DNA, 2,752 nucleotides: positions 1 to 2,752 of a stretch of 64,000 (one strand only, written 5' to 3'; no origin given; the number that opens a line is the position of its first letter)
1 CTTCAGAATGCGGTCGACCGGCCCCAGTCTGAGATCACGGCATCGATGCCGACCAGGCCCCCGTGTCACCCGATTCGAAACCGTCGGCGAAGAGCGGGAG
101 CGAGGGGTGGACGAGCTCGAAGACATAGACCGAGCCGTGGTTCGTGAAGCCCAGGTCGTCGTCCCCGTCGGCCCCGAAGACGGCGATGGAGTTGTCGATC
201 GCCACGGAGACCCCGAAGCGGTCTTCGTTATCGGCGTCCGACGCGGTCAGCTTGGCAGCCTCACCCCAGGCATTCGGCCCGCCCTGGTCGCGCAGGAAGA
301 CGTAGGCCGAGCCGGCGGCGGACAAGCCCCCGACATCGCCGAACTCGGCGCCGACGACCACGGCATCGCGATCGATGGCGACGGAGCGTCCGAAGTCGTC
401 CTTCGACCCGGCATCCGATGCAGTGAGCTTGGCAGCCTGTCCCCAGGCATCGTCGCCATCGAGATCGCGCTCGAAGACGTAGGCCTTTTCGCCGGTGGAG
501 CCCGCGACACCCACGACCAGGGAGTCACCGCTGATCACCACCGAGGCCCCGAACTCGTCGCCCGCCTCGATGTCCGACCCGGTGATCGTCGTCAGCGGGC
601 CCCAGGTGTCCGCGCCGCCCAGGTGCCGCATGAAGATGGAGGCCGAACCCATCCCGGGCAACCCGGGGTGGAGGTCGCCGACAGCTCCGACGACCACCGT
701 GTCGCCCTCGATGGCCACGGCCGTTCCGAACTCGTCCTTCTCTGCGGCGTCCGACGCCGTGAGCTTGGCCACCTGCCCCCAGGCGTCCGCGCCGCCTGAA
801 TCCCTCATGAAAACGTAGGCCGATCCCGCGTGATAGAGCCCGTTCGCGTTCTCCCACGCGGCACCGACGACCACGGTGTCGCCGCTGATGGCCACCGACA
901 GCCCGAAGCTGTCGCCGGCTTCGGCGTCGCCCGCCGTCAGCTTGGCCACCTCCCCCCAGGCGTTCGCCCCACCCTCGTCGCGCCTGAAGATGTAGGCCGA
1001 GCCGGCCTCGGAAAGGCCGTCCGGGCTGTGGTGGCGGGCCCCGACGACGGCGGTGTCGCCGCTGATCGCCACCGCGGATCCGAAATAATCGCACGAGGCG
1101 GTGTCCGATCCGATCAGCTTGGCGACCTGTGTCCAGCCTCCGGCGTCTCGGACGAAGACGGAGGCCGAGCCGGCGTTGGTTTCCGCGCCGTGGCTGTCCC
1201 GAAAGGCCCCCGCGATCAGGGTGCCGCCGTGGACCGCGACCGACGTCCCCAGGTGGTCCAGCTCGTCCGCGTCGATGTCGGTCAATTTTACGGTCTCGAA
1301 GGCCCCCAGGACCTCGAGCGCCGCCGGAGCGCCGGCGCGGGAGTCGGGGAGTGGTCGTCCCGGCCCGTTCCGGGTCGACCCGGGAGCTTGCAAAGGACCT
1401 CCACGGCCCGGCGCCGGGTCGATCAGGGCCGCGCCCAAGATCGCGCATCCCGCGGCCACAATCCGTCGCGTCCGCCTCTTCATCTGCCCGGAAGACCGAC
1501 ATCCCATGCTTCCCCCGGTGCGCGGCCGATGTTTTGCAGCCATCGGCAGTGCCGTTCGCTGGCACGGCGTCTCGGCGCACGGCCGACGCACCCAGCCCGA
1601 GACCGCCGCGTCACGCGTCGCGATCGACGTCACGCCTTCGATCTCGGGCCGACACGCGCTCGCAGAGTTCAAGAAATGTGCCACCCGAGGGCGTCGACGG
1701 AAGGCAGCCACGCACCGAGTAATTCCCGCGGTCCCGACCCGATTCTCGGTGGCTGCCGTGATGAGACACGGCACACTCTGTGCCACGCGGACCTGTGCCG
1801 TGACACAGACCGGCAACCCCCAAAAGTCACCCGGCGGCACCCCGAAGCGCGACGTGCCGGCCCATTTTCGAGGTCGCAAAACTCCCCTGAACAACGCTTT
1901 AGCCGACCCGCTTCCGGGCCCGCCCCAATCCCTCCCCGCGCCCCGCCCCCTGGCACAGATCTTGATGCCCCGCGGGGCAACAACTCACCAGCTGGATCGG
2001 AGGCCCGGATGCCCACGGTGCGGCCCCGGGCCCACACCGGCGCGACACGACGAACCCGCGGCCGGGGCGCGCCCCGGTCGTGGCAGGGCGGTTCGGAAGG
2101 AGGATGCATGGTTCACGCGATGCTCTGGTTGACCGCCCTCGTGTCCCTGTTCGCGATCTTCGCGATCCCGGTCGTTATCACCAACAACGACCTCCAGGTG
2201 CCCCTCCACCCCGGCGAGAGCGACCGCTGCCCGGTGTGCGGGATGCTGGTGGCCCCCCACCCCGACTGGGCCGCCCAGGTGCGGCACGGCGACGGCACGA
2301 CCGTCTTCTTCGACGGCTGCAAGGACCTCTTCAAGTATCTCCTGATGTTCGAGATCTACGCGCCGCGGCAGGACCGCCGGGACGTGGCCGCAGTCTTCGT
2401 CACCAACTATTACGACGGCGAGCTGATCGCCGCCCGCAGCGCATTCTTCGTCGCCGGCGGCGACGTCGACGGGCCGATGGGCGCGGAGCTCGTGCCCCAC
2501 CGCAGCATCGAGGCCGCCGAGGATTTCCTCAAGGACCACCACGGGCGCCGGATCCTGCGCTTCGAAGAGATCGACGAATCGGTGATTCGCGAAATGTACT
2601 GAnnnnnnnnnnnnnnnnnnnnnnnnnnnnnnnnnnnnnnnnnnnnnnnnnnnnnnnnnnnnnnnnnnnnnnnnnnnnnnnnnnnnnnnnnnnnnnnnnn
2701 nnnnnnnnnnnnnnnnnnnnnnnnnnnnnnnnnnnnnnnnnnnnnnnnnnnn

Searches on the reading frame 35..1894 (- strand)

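Call 10: search_protein_families(library=pfam, proteins=[window:35-1894:-], max_evalue=0.01)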
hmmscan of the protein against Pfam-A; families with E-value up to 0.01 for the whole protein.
window:35-1894:- (619 aa): 1 family
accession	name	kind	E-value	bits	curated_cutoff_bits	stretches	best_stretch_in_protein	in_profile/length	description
PF14312.12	FG-GAP_2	-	1e-103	339.8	23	7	313-362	1-49/49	FG-GAP repeat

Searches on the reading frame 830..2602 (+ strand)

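Call 10: search_protein_families(library=pfam, proteins=[window:830-2602:+], max_evalue=0.01)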
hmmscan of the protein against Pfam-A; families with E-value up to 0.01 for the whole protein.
window:830-2602:+ (590 aa): 1 family
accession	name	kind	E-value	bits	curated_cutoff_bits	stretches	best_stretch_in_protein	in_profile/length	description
PF05573.18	NosL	-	3.1e-27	95.9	24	1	460-585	3-130/131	NosL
